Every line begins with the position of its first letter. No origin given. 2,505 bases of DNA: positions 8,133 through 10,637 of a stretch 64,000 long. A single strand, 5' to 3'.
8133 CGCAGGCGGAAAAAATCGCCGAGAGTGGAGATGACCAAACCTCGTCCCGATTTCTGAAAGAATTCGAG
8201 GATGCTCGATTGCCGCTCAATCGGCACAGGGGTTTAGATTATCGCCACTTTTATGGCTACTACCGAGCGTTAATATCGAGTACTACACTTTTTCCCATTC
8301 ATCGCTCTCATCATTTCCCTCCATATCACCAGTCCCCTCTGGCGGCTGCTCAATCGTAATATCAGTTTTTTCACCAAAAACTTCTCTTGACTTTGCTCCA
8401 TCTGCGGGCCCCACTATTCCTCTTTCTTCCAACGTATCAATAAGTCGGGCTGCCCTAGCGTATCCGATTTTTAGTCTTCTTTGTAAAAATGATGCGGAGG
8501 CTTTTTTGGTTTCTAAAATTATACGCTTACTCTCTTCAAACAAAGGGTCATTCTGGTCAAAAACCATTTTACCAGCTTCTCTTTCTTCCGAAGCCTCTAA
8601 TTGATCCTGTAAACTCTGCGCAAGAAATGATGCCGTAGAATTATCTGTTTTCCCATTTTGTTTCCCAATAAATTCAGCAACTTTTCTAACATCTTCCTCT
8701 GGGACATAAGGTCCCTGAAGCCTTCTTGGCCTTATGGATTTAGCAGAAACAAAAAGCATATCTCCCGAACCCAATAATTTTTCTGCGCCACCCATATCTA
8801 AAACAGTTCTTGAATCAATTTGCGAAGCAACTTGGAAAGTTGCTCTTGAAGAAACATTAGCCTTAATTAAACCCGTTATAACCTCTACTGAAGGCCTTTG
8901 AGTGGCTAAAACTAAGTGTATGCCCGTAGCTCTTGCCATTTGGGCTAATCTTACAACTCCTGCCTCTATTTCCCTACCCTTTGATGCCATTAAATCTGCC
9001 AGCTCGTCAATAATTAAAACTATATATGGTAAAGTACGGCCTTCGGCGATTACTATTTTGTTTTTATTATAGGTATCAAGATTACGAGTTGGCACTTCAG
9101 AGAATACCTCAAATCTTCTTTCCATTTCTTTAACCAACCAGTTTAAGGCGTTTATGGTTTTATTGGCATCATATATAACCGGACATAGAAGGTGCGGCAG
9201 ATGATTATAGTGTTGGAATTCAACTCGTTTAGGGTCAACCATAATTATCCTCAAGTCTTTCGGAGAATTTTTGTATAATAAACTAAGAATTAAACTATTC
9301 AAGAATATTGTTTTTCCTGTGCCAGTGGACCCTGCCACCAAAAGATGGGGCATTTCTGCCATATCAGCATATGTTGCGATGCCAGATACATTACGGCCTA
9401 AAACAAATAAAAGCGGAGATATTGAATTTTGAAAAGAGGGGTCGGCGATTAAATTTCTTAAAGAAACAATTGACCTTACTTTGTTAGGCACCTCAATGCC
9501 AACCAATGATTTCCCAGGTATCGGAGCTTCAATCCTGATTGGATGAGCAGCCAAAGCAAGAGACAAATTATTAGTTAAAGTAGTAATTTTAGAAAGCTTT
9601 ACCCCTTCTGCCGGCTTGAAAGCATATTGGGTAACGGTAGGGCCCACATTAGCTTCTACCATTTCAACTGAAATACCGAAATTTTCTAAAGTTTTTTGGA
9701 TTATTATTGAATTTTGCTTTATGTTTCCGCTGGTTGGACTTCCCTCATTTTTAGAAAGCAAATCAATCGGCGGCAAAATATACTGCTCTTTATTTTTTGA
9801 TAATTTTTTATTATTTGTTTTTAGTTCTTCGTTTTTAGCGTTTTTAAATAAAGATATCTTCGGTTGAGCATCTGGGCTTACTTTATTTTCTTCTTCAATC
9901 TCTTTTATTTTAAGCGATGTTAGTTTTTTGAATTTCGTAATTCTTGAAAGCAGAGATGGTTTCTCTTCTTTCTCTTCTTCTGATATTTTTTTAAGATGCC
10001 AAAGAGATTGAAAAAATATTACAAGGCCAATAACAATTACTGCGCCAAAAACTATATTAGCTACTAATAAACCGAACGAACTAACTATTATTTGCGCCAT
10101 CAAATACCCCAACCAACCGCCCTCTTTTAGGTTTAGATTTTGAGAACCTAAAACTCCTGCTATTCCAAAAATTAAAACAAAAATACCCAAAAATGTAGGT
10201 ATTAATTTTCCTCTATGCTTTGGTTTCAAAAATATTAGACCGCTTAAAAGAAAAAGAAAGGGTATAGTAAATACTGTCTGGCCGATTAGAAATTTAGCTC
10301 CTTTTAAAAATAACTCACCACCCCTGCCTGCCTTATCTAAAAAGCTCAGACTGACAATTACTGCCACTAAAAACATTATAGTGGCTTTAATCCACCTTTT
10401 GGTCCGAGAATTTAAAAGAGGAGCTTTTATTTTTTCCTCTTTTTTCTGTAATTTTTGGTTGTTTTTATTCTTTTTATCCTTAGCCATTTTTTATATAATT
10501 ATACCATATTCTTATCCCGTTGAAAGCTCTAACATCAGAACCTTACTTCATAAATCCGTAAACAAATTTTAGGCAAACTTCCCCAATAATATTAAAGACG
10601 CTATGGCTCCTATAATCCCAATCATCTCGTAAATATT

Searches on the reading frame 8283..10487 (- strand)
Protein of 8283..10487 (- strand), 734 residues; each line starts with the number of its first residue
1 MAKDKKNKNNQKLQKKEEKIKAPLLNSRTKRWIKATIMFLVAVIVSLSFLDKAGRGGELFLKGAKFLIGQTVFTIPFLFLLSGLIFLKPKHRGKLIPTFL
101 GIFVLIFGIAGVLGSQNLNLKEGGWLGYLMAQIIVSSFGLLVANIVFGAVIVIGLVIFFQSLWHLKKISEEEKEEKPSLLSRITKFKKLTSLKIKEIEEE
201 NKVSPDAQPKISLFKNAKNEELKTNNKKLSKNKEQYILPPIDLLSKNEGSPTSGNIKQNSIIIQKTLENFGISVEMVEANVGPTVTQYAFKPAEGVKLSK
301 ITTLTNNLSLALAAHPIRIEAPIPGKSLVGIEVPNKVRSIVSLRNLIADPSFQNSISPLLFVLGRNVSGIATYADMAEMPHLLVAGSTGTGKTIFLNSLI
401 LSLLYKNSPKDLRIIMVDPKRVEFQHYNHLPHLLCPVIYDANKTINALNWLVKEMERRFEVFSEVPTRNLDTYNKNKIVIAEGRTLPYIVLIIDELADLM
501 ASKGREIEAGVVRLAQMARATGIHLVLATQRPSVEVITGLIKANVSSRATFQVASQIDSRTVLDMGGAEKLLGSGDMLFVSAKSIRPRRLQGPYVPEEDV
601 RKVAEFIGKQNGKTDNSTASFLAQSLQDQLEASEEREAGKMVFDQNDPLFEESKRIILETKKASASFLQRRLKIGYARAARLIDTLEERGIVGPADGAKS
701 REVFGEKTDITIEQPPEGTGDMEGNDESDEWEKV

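Call 32: search_protein_families(library=pfam, proteins=[window:8283-10487:-], max_evalue=0.00001)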
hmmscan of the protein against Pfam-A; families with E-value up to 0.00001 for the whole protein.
window:8283-10487:- (734 aa): 4 families
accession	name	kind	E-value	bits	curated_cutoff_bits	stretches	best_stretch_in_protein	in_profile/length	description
PF01580.24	FtsK_SpoIIIE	-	2.1e-56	191.3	24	1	343-534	2-221/221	FtsK/SpoIIIE family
PF17854.6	FtsK_alpha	-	8.2e-30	103.4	22.9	1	238-335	1-101/101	FtsK alpha domain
PF09397.16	FtsK_gamma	-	3e-27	94.6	30.6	1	645-704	2-61/63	Ftsk gamma domain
PF01935.23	DUF87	-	5.8e-06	27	23.2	1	368-502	10-103/220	Helicase HerA, central domain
